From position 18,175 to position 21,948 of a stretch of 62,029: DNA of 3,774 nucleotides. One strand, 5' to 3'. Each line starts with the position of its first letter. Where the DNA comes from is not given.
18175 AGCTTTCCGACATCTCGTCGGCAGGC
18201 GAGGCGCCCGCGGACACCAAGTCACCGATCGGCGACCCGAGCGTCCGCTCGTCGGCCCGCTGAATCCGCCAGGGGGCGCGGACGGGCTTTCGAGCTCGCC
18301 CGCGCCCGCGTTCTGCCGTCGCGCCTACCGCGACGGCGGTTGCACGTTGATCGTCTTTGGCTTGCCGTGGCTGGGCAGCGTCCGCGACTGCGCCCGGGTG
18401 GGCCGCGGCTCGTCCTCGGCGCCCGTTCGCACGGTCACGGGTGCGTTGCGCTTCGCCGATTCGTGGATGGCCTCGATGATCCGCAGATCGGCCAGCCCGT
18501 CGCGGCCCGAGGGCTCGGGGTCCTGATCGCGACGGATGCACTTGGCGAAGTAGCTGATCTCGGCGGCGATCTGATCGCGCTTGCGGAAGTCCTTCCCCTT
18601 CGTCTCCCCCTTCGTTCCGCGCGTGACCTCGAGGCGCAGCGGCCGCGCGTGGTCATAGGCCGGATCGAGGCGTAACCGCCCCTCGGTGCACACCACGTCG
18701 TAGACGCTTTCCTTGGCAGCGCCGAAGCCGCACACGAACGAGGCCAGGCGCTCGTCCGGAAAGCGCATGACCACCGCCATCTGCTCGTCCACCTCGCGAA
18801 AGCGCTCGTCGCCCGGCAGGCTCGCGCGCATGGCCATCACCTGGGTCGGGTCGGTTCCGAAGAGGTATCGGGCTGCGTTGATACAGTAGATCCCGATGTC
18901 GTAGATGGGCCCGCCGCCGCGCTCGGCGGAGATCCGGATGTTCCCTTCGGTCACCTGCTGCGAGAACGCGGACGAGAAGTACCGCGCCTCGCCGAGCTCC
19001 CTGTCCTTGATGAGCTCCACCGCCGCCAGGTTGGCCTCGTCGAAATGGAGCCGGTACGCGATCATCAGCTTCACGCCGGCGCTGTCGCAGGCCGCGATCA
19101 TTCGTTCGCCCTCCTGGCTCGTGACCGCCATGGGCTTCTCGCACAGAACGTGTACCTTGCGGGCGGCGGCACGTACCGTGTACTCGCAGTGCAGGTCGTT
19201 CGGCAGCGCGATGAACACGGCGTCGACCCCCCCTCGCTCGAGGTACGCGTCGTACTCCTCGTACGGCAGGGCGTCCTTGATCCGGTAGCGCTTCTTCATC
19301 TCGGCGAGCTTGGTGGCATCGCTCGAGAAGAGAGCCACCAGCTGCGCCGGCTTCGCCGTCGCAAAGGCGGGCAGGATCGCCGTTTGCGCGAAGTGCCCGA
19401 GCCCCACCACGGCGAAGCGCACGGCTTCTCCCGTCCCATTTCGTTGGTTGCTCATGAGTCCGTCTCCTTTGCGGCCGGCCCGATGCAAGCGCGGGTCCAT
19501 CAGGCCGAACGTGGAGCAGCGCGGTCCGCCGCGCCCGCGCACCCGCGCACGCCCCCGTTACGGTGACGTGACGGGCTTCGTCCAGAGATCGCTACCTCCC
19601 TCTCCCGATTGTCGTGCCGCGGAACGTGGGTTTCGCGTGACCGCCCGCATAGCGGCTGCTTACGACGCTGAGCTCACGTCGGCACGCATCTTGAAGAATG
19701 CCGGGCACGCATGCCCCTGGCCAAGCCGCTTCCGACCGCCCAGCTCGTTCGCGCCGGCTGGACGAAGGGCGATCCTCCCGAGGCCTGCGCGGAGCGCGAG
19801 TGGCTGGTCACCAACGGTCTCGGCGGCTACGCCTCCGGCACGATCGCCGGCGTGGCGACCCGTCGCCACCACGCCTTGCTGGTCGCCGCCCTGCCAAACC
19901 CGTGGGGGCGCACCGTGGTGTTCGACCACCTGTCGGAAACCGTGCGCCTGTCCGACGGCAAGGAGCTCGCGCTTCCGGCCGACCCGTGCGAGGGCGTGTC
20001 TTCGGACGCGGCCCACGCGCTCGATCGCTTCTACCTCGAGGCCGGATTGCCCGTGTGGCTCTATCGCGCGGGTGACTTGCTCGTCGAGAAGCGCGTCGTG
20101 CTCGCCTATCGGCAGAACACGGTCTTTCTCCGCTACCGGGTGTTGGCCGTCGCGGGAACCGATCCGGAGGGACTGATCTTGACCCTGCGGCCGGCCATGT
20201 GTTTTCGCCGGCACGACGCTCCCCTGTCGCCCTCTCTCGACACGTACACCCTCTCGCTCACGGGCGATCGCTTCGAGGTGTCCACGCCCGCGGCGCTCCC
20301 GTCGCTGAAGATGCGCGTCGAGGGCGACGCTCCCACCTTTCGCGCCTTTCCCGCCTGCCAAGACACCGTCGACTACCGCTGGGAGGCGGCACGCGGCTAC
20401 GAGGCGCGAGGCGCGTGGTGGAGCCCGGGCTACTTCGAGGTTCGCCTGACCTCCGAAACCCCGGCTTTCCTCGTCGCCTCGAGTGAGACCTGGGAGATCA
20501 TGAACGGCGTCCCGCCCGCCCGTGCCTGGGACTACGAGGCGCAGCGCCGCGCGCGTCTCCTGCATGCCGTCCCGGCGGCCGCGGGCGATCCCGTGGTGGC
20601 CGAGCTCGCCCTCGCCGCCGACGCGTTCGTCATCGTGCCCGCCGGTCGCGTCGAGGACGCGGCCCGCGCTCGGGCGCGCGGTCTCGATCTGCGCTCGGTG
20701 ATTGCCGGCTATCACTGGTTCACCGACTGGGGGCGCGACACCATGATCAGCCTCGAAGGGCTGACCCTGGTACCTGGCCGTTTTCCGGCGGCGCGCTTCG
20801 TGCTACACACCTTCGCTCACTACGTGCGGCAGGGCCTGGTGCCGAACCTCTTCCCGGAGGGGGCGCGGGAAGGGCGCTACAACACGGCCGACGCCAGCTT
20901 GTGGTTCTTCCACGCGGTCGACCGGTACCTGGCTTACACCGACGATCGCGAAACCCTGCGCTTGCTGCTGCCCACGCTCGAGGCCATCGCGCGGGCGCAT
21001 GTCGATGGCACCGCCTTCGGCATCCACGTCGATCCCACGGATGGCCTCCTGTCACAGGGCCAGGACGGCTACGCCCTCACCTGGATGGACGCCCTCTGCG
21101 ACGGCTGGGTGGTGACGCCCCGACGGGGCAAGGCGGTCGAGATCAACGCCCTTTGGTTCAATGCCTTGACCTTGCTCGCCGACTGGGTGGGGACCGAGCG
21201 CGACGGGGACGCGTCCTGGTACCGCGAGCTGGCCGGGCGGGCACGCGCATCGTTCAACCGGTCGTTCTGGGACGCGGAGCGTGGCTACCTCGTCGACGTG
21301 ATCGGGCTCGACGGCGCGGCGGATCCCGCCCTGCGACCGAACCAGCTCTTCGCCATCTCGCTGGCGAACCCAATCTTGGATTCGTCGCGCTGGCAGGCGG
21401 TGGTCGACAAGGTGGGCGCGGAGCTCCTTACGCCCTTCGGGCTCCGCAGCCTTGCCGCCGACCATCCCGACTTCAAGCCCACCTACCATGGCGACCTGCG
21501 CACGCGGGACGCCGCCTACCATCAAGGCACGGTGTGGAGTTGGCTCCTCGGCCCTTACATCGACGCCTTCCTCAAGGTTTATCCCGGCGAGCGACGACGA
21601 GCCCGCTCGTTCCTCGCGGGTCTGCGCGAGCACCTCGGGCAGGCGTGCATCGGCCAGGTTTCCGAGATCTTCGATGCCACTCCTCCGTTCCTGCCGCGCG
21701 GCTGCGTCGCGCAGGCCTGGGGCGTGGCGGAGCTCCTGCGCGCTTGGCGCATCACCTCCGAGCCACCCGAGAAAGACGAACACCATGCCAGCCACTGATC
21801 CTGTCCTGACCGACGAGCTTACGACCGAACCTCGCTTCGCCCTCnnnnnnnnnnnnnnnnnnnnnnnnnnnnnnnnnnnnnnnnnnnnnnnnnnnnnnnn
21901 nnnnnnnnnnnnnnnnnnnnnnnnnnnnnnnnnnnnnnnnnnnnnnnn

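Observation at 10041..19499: Cluster of sigma54-type promoters around an orphan sigma54 activator: a candidate stress/NHEJ regulon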

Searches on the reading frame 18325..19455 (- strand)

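Call 10: search_protein_families(library=pfam, proteins=[window:18325-19455:-])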
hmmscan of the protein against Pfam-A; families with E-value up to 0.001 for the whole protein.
window:18325-19455:- (376 aa): 3 families
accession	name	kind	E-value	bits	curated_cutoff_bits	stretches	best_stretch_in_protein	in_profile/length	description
PF01408.29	GFO_IDH_MocA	-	2.9e-26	93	24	1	12-134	1-120/120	Oxidoreductase family, NAD-binding Rossmann fold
PF22725.1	GFO_IDH_MocA_C3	-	6.9e-24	84.7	27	1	144-262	3-124/124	GFO/IDH/MocA C-terminal domain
PF02894.22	GFO_IDH_MocA_C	-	1.8e-18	67.6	22.9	1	147-342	2-218/218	Oxidoreductase family, C-terminal alpha/beta domain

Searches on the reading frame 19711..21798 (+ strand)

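Call 10: search_protein_families(library=pfam, proteins=[window:19711-21798:+])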
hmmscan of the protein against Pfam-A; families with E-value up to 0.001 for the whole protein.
window:19711-21798:+ (695 aa): 3 families
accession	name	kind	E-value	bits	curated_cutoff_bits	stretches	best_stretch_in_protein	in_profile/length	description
PF06202.20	GDE_C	-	9.7e-125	416.7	21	1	327-677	15-367/367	Amylo-alpha-1,6-glucosidase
PF12439.13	GDE_N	-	3.8e-54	183.9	27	1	29-248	1-214/219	Glycogen debranching enzyme N terminal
PF22422.2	MGH1-like_GH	-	5.6e-07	29.9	27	1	393-613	64-301/356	Mannosylglycerate hydrolase MGH1-like glycoside hydrolase domain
